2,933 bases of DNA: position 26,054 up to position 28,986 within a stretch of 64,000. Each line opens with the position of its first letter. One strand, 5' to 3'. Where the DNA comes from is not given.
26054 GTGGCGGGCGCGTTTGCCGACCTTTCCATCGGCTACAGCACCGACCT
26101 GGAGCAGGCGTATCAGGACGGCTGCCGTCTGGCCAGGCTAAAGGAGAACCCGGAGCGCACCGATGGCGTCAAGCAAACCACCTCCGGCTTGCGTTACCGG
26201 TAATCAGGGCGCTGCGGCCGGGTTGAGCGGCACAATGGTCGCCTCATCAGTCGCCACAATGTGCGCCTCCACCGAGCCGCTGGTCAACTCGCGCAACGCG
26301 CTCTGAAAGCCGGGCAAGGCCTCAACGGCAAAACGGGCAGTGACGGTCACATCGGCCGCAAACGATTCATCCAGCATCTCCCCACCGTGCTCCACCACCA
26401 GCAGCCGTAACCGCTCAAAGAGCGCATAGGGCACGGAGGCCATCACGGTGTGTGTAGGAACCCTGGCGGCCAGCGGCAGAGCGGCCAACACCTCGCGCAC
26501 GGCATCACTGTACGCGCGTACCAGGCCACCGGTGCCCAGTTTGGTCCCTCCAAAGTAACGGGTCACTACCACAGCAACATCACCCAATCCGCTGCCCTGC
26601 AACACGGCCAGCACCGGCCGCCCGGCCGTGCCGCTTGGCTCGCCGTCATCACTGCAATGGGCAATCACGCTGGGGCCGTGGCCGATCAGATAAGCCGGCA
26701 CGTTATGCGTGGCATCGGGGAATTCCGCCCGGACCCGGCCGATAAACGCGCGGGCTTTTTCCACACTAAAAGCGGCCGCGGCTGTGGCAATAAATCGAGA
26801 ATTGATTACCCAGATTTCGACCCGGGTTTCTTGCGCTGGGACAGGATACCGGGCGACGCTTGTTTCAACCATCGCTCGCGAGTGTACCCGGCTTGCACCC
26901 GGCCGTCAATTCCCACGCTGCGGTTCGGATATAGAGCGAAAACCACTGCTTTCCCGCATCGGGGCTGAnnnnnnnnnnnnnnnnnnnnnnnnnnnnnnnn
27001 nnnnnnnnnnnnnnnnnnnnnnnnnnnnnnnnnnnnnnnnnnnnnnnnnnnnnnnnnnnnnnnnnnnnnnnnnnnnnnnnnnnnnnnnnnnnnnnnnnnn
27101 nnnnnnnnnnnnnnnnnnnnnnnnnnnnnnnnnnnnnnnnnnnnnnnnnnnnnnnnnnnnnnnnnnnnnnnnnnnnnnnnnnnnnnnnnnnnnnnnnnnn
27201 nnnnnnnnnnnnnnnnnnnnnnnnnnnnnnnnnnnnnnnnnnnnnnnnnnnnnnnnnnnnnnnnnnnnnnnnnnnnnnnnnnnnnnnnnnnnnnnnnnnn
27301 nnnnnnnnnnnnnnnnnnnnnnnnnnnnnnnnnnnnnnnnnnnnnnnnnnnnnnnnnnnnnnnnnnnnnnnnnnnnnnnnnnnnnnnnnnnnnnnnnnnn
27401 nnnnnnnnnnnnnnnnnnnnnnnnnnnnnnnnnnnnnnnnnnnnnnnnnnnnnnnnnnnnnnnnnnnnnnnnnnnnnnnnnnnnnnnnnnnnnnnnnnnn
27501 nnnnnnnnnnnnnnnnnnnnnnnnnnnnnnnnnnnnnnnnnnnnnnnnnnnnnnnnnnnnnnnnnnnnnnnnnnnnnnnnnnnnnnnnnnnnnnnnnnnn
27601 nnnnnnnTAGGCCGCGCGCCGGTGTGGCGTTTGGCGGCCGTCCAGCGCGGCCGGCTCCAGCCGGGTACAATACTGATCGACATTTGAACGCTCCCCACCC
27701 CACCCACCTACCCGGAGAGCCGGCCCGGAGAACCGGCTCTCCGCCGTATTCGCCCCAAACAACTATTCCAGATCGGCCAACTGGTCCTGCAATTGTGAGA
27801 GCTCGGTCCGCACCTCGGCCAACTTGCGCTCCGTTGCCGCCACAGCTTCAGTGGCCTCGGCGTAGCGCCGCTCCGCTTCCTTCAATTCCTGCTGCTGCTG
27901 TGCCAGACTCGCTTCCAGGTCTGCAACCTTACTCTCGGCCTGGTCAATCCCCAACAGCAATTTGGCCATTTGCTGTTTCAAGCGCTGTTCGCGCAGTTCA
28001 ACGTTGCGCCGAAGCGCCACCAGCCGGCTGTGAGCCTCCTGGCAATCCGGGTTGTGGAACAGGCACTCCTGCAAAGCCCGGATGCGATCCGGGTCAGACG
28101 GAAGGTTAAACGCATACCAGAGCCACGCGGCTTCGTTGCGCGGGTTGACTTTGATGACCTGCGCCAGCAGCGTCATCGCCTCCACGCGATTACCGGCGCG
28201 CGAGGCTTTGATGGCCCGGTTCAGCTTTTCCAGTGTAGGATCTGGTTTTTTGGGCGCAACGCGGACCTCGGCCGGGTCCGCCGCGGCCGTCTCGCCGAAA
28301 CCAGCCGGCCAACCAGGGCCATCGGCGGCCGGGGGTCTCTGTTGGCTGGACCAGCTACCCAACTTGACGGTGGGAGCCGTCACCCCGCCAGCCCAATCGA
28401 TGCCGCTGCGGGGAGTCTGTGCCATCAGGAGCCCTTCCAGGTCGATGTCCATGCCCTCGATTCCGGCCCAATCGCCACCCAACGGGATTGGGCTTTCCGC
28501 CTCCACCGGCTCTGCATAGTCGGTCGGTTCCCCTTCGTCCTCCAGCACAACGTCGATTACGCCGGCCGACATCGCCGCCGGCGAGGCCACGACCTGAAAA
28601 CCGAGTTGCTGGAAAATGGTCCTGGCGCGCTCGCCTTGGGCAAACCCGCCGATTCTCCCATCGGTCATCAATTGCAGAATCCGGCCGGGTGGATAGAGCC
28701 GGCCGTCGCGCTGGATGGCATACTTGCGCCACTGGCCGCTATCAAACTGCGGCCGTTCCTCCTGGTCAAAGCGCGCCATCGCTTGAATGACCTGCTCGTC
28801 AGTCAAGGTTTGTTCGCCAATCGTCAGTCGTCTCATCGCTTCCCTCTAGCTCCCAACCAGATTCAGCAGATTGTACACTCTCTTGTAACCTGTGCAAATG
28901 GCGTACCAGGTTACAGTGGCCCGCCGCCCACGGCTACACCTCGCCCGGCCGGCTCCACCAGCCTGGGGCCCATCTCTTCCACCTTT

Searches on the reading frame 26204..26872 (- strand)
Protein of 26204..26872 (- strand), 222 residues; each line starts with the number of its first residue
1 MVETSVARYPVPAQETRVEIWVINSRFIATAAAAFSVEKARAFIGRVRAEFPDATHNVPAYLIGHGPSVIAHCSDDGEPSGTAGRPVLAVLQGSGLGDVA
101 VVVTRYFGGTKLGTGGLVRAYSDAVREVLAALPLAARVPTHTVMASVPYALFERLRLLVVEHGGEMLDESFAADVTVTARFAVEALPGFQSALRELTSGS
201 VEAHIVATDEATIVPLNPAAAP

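Call 49: search_protein_families(library=pfam, proteins=[window:26204-26872:-], max_evalue=0.00001)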
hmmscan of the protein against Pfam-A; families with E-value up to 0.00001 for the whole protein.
window:26204-26872:- (222 aa): 2 families
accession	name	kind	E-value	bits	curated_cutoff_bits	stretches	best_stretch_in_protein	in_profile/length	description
PF01205.25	UPF0029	-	6.6e-36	123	27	1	24-129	2-107/107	Uncharacterized protein family UPF0029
PF09186.17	DUF1949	-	6.6e-09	36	23.7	1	147-199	3-55/56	Domain of unknown function (DUF1949)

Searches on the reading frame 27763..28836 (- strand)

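Call 3: search_protein_families(library=pfam, proteins=[window:27763-28836:-], max_evalue=1)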
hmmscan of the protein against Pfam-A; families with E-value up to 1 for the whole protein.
window:27763-28836:- (357 aa): 28 families (the best 25 are shown)
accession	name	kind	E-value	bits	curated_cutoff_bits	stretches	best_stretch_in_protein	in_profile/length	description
PF13428.12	TPR_14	-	0.00026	21.8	23.5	1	213-242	13-42/44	Tetratricopeptide repeat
PF24575.1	TPR_Slam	-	0.0018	19.1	35.2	1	197-249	43-95/104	Surface lipoprotein assembly modifier, N-terminal TPR repeats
PF10498.14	IFT57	-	0.0038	16.7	40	1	288-354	250-320/360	Intra-flagellar transport protein 57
PF07926.17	TPR_MLP1_2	-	0.0097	16.4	36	1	285-357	5-77/129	TPR/MLP1/MLP2-like protein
PF14712.11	Snapin_Pallidin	-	0.015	16.1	29.6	1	306-356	31-81/89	Snapin/Pallidin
PF02601.20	Exonuc_VII_L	-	0.025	14.5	35.9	1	267-354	180-267/315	Exonuclease VII, large subunit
PF06476.17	DUF1090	-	0.031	14.7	24.4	1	298-347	62-109/110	Protein of unknown function (DUF1090)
PF01239.28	PPTA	-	0.031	14.5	29.5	1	219-239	3-23/32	Protein prenyltransferase alpha subunit repeat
PF11559.13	ADIP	-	0.046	14.2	34.3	1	272-355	44-126/151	Afadin- and alpha -actinin-Binding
PF14559.12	TPR_19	-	0.054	14.3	25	1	214-242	4-32/68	Tetratricopeptide repeat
PF08614.16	ATG16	-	0.062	13.9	33.7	1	285-355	85-162/200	Autophagy protein 16 (ATG16)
PF12329.13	TMF_DNA_bd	-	0.078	13.4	35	1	281-328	26-73/74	TATA element modulatory factor 1 DNA binding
PF10241.14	KxDL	-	0.079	13.7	27.2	1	299-354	24-79/86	Uncharacterized conserved protein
PF13863.11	DUF4200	-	0.12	13.1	29.7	1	267-357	10-100/119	Domain of unknown function (DUF4200)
PF15456.11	Uds1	-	0.14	12.8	28.8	1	270-346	35-112/123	Up-regulated During Septation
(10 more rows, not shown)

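Call 4: search_protein_families(library=padloc, proteins=[window:27763-28836:-], max_evalue=1)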
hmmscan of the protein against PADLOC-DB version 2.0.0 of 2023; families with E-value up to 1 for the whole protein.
window:27763-28836:- (357 aa): 18 families
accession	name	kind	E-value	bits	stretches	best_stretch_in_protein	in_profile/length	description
PDLC00553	JetC2|JetC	-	0.0022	13.9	1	244-350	841-944/1361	DUF3584 domain; MukB-like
PDLC02740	PbeC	-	0.0023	14.9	1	245-352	370-472/648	PbeC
PDLC02668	DndD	-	0.0042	14.1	1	275-353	382-476/659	DndD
PDLC03863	LmuB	-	0.0062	13.3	1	282-351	200-286/610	-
PDLC00580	JetC3|JetC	-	0.0084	12.4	1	274-353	734-813/1068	DUF3584 domain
PDLC03865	LmuB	-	0.016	11.4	1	267-353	624-719/1007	-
PDLC02722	PbeC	-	0.019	11.6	1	283-355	394-467/643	PbeC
PDLC00550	JetC2|JetC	-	0.019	10.7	1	284-353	330-399/1355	DUF3584 domain; MukB-like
PDLC00254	LmuB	-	0.027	11.1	1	278-357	193-274/563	AAA ATPase domain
PDLC03859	LmuB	-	0.033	11.4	1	268-356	368-454/611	-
PDLC00581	JetC3|JetC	-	0.041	9.7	1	267-353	477-564/1473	DUF3584 domain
PDLC03861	LmuB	-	0.045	9.7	1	267-355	615-702/1213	-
PDLC00518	JetC1|JetC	-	0.075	8.8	1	289-353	690-754/1112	DUF3584 domain; MukB-like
PDLC02714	PbeC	-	0.079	9.7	1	272-352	394-475/651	PbeC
PDLC02741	PbeC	-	0.086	9.3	1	270-350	208-287/644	PbeC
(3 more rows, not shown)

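Call 5: search_protein_families(library=ncbifam, proteins=[window:27763-28836:-], max_evalue=1)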
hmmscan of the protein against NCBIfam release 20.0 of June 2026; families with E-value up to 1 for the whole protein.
window:27763-28836:- (357 aa): 21 families
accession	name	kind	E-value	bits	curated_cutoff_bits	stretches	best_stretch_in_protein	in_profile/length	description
NF038350.1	taxis_HmpF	equivalog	8.2e-05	21.2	200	1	273-356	458-541/553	pilus motility taxis protein HmpF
TIGR02168.1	SMC_prok_B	equivalog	0.001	16.9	567.35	1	264-356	837-929/1181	chromosome segregation protein SMC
NF045487.1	ASRP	equivalog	0.0011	17.7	300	1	277-356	352-434/593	archaea-specific SMC-related protein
TIGR02169.1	SMC_prok_A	equivalog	0.0015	16.3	729.4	1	267-356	407-496/1165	chromosome segregation protein SMC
TIGR03185.1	DNA_S_dndD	equivalog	0.0043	15.6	245.85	1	267-352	391-471/650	DNA sulfur modification protein DndD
TIGR02680.1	TIGR02680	hypoth_equivalog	0.0056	14.5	462.85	1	244-355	841-963/1356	TIGR02680 family protein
TIGR04320.1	Surf_Exclu_PgrA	domain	0.012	15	70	1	297-354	293-353/360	SEC10/PgrA surface exclusion domain-containing protein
TIGR02231.1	TIGR02231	subfamily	0.014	14.2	112.6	1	261-351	86-172/524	mucoidy inhibitor MuiA family protein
NF040959.1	MamA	equivalog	0.026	13.9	200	1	206-274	42-113/204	magnetosome protein MamA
TIGR04523.1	Mplasa_alph_rch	subfamily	0.026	12.4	270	1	281-357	431-509/745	helix-rich protein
NF006543.0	PRK09039.1-2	equivalog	0.034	14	305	1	265-353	80-168/350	peptidoglycan -binding protein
NF003034.1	PRK03918.1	equivalog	0.037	12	700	1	268-356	600-685/878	DNA double-strand break repair ATPase Rad50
TIGR01843.1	type_I_hlyD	subfamily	0.043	12.8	208.65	1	285-355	199-270/422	HlyD family type I secretion periplasmic adaptor subunit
TIGR04211.1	SH3_and_anchor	equivalog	0.064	12.9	65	1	281-356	66-144/198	TIGR04211 family SH3 domain-containing protein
NF041034.1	Rad50_Sulf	equivalog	0.066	11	1000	1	279-354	543-618/872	DNA double-strand break repair ATPase Rad50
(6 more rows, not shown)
